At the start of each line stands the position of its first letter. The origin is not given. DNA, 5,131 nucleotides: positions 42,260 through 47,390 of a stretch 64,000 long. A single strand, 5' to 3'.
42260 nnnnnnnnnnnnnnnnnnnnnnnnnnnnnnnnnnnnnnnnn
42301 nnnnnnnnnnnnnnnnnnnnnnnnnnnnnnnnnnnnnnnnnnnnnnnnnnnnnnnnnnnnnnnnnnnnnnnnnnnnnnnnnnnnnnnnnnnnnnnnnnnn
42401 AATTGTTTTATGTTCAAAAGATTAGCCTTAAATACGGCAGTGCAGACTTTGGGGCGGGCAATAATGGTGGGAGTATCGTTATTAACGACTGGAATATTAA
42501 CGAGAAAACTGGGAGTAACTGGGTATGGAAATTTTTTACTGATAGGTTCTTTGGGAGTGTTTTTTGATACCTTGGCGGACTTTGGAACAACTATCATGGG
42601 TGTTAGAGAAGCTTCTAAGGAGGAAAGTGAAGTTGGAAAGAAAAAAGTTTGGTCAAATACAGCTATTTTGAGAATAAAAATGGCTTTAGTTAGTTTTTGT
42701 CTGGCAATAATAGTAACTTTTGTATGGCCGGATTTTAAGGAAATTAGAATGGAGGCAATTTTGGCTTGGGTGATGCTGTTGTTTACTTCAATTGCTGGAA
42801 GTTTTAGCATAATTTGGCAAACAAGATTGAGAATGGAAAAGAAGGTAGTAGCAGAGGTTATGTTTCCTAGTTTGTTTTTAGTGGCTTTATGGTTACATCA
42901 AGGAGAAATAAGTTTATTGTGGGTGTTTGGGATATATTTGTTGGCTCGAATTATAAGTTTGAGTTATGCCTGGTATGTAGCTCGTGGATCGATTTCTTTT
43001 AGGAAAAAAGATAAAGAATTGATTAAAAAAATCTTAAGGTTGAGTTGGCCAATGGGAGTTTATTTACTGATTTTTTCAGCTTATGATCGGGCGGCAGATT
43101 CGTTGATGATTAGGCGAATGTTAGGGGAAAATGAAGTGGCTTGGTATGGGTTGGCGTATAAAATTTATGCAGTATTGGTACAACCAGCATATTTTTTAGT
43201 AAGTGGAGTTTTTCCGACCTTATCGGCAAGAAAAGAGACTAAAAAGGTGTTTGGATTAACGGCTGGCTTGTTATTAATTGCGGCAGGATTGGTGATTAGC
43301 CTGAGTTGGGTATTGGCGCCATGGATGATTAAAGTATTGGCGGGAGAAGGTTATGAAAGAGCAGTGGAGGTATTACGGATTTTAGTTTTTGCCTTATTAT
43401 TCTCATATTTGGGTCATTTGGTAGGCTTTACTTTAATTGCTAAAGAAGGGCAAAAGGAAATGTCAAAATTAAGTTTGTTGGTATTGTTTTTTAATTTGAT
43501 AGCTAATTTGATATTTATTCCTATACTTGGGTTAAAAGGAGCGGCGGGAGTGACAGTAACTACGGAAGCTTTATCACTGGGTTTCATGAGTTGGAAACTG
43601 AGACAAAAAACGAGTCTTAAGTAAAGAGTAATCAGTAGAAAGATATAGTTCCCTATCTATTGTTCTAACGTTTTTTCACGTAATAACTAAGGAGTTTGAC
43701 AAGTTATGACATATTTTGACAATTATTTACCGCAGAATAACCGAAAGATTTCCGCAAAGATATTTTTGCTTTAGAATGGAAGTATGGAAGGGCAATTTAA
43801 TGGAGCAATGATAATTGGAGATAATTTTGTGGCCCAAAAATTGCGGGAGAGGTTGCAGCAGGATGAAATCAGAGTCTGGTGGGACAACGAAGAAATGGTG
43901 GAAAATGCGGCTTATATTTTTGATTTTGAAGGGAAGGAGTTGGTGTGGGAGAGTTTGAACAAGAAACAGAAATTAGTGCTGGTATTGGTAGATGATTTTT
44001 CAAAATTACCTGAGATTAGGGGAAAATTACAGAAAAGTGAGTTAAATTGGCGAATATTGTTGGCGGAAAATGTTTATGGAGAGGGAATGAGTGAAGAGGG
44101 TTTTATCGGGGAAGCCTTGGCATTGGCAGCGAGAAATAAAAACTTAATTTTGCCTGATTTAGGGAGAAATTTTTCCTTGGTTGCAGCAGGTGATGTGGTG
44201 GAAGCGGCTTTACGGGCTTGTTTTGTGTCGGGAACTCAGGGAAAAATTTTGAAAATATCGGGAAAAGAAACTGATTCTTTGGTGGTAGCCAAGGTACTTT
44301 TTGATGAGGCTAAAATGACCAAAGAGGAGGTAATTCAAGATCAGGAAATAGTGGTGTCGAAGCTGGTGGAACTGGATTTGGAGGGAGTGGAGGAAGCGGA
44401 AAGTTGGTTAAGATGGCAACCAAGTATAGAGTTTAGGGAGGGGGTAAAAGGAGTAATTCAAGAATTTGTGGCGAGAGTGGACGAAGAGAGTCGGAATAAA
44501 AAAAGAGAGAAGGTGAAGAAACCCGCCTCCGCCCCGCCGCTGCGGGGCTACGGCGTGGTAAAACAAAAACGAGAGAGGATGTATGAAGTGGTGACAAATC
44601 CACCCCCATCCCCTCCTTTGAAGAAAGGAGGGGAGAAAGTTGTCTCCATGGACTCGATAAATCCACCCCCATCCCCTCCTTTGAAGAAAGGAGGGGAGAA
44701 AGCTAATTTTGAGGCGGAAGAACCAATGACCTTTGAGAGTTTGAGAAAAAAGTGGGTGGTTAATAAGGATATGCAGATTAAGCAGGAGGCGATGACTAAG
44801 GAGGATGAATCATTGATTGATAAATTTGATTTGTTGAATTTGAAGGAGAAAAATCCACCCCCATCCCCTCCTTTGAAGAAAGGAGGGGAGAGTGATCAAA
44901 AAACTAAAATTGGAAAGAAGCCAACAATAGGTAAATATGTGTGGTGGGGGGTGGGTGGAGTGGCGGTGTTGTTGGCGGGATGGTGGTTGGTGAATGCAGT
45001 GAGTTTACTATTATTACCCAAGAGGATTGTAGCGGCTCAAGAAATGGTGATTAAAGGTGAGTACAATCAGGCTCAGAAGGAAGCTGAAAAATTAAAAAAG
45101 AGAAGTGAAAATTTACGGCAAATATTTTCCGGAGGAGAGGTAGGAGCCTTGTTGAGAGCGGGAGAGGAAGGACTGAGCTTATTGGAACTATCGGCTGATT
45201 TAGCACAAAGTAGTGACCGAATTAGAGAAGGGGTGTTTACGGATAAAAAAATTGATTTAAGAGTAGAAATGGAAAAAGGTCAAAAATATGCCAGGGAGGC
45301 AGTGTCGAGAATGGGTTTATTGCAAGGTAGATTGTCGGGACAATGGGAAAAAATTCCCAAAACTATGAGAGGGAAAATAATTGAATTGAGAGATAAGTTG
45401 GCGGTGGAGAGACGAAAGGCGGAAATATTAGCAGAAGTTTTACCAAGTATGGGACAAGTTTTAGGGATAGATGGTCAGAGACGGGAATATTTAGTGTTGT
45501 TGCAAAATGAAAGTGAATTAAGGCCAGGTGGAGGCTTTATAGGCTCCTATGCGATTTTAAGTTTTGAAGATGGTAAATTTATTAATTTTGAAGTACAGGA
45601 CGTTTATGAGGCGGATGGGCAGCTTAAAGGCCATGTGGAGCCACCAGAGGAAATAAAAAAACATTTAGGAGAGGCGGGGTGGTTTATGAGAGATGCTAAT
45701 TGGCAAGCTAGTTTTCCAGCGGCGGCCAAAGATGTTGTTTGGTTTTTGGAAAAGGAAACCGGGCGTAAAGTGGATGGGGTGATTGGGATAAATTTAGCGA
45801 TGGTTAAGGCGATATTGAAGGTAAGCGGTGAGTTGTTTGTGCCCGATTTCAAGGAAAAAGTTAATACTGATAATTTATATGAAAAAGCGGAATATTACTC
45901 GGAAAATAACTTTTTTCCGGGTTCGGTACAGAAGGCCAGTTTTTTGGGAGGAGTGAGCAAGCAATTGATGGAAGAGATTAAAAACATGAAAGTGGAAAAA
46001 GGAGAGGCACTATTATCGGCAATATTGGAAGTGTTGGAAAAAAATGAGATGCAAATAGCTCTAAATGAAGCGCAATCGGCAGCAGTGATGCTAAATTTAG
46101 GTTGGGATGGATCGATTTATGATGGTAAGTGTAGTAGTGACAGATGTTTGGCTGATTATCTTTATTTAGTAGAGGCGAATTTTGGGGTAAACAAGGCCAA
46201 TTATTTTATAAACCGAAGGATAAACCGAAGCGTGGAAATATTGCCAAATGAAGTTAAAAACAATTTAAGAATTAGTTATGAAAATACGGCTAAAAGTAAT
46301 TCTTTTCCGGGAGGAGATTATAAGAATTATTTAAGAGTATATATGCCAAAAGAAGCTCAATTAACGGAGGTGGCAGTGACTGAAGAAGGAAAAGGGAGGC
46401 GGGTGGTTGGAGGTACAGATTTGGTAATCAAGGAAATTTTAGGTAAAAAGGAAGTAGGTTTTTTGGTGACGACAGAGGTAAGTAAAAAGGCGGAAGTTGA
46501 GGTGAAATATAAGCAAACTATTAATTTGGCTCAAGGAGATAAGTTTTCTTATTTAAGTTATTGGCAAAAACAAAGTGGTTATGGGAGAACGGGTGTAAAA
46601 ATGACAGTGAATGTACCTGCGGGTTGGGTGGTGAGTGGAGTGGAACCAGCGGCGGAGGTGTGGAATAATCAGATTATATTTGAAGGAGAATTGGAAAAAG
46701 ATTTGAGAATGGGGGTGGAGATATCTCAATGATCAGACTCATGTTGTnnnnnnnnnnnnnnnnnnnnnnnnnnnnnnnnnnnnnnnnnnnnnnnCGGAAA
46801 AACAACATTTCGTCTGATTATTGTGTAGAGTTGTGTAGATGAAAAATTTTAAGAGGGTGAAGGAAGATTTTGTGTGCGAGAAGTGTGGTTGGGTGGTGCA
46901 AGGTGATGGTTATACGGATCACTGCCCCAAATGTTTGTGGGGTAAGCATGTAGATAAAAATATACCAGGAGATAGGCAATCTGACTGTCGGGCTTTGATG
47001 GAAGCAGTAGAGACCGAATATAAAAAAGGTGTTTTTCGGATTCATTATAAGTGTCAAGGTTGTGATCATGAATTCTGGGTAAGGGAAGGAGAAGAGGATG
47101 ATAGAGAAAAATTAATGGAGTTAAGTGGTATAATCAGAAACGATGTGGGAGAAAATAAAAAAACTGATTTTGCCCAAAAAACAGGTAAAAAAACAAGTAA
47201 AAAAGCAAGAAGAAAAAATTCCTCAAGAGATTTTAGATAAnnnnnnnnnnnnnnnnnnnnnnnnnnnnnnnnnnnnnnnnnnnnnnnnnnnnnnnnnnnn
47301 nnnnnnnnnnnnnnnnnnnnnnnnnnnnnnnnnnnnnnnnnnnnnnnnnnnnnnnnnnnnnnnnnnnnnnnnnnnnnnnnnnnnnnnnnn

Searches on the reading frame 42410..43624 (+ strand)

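Call 6: search_protein_families(library=pfam, proteins=[window:42410-43624:+], max_evalue=0.01)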
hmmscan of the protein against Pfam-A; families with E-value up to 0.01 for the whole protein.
window:42410-43624:+ (404 aa): 2 families
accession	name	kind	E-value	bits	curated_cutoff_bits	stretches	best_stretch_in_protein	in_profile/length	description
PF01943.22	Polysacc_synt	-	9.4e-25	88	28.2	1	8-272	4-271/274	Polysaccharide biosynthesis protein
PF03023.19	MurJ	-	0.00028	20.1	27.4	1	318-402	320-404/451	Lipid II flippase MurJ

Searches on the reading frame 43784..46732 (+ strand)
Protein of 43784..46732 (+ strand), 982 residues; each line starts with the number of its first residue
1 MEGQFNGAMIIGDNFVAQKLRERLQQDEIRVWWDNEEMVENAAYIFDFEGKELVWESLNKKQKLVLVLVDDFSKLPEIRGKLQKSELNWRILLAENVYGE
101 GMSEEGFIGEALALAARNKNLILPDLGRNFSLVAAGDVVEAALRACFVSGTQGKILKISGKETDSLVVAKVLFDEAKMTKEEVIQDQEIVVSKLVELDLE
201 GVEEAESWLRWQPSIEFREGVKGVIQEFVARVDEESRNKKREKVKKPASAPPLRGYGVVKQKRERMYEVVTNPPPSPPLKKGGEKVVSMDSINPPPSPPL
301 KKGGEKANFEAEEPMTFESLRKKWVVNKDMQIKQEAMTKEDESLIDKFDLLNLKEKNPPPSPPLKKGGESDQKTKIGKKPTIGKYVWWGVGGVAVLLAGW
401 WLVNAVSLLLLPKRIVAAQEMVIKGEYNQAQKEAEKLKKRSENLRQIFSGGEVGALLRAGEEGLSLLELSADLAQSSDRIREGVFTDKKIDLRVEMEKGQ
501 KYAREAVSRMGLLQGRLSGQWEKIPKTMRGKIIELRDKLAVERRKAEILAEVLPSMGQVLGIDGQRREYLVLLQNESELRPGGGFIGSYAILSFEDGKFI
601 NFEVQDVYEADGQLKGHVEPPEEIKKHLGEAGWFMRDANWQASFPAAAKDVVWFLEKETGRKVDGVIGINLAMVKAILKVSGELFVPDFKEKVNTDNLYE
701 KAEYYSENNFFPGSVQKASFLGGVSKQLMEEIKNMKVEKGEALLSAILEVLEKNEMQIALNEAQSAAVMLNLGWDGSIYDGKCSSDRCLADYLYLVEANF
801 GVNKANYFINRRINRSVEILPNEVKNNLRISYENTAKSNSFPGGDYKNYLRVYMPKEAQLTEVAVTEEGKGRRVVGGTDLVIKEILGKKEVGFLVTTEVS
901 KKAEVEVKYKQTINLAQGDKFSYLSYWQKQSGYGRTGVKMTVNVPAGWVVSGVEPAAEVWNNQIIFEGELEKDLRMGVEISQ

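Call 6: search_protein_families(library=pfam, proteins=[window:43784-46732:+], max_evalue=0.01)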
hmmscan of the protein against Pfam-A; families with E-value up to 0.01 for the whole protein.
window:43784-46732:+ (982 aa): 1 family
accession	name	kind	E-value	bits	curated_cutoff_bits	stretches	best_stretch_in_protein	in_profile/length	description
PF13196.11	DUF4012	-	2e-25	90.4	28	1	566-701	3-138/144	Protein of unknown function (DUF4012)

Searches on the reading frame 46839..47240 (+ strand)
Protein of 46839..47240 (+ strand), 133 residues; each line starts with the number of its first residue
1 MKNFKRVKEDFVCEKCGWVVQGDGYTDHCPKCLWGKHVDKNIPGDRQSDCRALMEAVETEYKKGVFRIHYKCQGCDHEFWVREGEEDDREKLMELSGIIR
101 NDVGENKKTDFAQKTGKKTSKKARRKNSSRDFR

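Call 6: search_protein_families(library=pfam, proteins=[window:46839-47240:+], max_evalue=0.01)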
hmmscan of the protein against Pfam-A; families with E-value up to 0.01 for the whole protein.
window:46839-47240:+ (133 aa): 3 families
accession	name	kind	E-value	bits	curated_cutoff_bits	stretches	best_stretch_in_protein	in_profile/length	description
PF12647.12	RNHCP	-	7.3e-22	77.6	24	1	9-93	2-90/90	RNHCP domain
PF21349.2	RUBY_RBDX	-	0.0058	16.5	26.5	1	11-34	1-24/30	Rubrerythrin, rubredoxin-like domain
PF08209.17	Sgf11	-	0.0071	16.3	26.4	0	9-33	3-27/33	Sgf11 (transcriptional regulation protein)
